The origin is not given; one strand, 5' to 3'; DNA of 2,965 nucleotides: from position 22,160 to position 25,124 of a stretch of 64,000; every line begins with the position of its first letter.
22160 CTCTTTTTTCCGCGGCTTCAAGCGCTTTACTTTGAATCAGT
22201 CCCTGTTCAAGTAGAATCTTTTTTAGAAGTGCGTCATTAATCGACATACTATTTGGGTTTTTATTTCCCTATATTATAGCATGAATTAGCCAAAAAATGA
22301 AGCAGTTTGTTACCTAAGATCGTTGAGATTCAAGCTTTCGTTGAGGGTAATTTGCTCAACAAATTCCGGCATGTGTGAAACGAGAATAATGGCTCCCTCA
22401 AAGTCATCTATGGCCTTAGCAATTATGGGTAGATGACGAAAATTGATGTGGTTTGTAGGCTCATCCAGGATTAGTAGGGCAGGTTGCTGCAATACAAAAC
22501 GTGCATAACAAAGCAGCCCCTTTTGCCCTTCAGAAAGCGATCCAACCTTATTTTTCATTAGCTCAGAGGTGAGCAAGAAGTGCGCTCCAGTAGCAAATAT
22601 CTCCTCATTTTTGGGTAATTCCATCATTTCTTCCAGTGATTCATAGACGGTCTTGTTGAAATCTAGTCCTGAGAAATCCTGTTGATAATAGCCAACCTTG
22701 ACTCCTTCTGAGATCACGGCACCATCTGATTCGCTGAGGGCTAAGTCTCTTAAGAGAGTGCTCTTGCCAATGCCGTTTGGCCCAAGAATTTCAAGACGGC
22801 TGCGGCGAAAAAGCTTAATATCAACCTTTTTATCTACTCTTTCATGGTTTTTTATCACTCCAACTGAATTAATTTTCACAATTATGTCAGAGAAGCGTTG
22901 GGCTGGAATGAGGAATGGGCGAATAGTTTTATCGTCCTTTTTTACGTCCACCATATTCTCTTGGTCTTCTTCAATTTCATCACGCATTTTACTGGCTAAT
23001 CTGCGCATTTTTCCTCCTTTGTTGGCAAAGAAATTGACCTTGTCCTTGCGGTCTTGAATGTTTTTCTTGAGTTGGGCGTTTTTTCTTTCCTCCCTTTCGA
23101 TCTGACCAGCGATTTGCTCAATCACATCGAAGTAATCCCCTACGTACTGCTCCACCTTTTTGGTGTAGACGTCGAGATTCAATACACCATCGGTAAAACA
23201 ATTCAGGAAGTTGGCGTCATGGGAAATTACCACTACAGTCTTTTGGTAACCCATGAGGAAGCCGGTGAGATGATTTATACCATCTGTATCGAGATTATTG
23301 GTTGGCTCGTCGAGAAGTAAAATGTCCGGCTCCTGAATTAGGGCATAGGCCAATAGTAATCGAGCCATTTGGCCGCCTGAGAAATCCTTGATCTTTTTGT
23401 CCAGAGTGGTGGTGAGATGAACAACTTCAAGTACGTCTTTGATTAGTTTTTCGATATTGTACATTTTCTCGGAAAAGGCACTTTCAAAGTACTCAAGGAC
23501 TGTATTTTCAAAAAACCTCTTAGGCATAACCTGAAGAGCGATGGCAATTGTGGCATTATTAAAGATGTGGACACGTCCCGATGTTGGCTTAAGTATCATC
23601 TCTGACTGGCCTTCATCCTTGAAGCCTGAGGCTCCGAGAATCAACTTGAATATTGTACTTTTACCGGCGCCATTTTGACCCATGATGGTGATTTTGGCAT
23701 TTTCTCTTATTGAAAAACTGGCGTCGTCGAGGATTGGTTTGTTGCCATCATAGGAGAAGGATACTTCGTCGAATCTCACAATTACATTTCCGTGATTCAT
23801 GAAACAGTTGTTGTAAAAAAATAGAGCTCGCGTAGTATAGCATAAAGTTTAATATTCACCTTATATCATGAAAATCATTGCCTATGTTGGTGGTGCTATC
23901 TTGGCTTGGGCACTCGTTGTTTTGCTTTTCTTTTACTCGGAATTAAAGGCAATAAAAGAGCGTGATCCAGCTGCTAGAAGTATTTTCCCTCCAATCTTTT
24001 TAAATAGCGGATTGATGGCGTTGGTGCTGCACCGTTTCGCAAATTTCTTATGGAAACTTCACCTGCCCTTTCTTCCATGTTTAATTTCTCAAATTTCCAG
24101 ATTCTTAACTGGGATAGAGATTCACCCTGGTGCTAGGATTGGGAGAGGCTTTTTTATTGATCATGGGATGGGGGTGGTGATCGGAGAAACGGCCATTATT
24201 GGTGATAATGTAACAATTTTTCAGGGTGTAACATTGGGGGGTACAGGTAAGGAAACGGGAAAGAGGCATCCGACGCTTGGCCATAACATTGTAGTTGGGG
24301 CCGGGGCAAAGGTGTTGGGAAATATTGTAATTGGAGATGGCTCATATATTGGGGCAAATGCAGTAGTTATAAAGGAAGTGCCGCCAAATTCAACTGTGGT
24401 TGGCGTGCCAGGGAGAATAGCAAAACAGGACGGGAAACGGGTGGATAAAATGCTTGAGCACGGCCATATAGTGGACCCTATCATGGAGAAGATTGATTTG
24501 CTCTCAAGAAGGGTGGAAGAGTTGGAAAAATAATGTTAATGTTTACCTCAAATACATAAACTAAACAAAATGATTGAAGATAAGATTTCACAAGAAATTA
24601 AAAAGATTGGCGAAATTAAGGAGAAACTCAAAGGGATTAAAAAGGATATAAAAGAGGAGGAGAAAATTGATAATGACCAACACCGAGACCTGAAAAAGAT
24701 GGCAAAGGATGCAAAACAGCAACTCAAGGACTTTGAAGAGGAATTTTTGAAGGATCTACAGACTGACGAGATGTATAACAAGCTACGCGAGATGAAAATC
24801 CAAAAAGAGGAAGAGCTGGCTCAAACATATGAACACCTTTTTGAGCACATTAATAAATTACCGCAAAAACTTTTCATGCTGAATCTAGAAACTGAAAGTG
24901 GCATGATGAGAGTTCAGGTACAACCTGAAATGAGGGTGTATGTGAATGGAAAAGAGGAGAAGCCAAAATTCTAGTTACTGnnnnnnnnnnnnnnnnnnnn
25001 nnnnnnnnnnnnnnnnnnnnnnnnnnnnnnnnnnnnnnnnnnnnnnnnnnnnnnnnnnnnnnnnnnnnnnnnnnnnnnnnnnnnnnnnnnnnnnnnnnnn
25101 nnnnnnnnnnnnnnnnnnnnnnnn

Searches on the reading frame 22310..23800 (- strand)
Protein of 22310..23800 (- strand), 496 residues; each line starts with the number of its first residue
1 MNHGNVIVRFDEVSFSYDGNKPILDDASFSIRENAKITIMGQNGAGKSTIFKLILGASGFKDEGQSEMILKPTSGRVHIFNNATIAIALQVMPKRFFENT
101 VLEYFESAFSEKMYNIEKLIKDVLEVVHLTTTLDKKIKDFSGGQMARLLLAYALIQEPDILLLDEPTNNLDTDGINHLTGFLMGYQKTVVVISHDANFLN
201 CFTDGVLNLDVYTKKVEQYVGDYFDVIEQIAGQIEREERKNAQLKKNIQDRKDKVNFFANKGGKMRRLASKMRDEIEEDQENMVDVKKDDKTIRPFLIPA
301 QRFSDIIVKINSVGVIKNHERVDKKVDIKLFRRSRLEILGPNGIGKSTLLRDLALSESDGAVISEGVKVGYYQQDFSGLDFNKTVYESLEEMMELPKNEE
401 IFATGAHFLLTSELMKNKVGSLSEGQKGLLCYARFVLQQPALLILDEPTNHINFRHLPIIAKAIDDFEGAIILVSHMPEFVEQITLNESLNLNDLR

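Call 7: search_protein_families(library=pfam, proteins=[window:22310-23800:-], max_evalue=0.01)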
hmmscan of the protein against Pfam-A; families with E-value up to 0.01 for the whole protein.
window:22310-23800:- (496 aa): 14 families
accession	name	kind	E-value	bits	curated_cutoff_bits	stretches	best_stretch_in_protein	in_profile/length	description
PF00005.33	ABC_tran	-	5.9e-41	140.7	25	2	24-168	1-137/137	ABC transporter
PF13304.12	AAA_21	-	5.2e-14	53.4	27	2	421-481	237-303/304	AAA domain, putative AbiEii toxin, Type IV TA system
PF02463.25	SMC_N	-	2.2e-13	50.6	40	1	37-201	27-204/220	RecF/RecN/SMC N terminal domain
PF13476.12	AAA_23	-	1.9e-07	32.4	27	1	38-253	23-198/201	AAA domain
PF13555.12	AAA_29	-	3.5e-07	30.3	27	0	25-51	13-39/61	P-loop containing region of AAA domain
PF13401.12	AAA_22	-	1.3e-05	26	27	0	336-447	8-92/130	AAA domain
PF03193.22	RsgA_GTPase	-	4.6e-05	23.7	30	0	331-356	104-129/174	RsgA GTPase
PF20720.3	nSTAND3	-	0.00013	22.1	27.2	0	24-55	7-38/155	Novel STAND NTPase 3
PF00503.26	G-alpha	-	0.0012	18.5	48.8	0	33-67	20-56/333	G-protein alpha subunit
PF13481.12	AAA_25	-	0.0021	18.2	27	0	338-398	38-103/195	AAA domain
PF05729.18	NACHT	-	0.0024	18.2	26.7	0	338-360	5-27/167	NACHT domain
PF13191.12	AAA_16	-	0.0025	18.8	32.6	0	338-368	29-60/167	AAA ATPase domain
PF25201.1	nSTAND6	-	0.0061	17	27.7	0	325-356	10-41/148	Novel STAND NTPase 6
PF13173.12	AAA_14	-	0.0066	16.9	27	0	338-358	7-27/129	AAA domain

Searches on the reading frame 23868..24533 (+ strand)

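Call 8: search_protein_families(library=pfam, proteins=[window:23868-24533:+], max_evalue=0.01)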
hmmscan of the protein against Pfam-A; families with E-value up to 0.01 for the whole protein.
window:23868-24533:+ (221 aa): 3 families
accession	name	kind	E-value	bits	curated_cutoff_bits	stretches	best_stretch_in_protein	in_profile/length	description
PF00132.30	Hexapep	-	2.4e-11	43.2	27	2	134-168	1-35/36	Bacterial transferase hexapeptide (six repeats)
PF14602.12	Hexapep_2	-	0.0012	18.9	27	0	153-167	2-16/34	Hexapeptide repeat of succinyl-transferase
PF25084.1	LbH_EIF2B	-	0.0013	19.1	54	0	88-166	27-104/105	EIF2B subunit epsilon LbH domain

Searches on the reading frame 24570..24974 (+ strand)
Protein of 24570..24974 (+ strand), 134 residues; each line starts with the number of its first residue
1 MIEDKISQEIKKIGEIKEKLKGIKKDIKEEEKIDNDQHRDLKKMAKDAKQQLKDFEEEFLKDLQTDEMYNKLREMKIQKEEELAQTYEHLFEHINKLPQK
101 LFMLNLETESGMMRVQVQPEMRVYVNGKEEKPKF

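Call 8: search_protein_families(library=pfam, proteins=[window:24570-24974:+], max_evalue=0.01)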
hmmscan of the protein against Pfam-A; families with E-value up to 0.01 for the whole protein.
window:24570-24974:+ (134 aa): 1 family
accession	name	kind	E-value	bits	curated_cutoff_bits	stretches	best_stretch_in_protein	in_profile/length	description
PF25014.1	NET2A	-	0.00052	20.4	33.1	1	7-112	47-152/235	NET2A-like domain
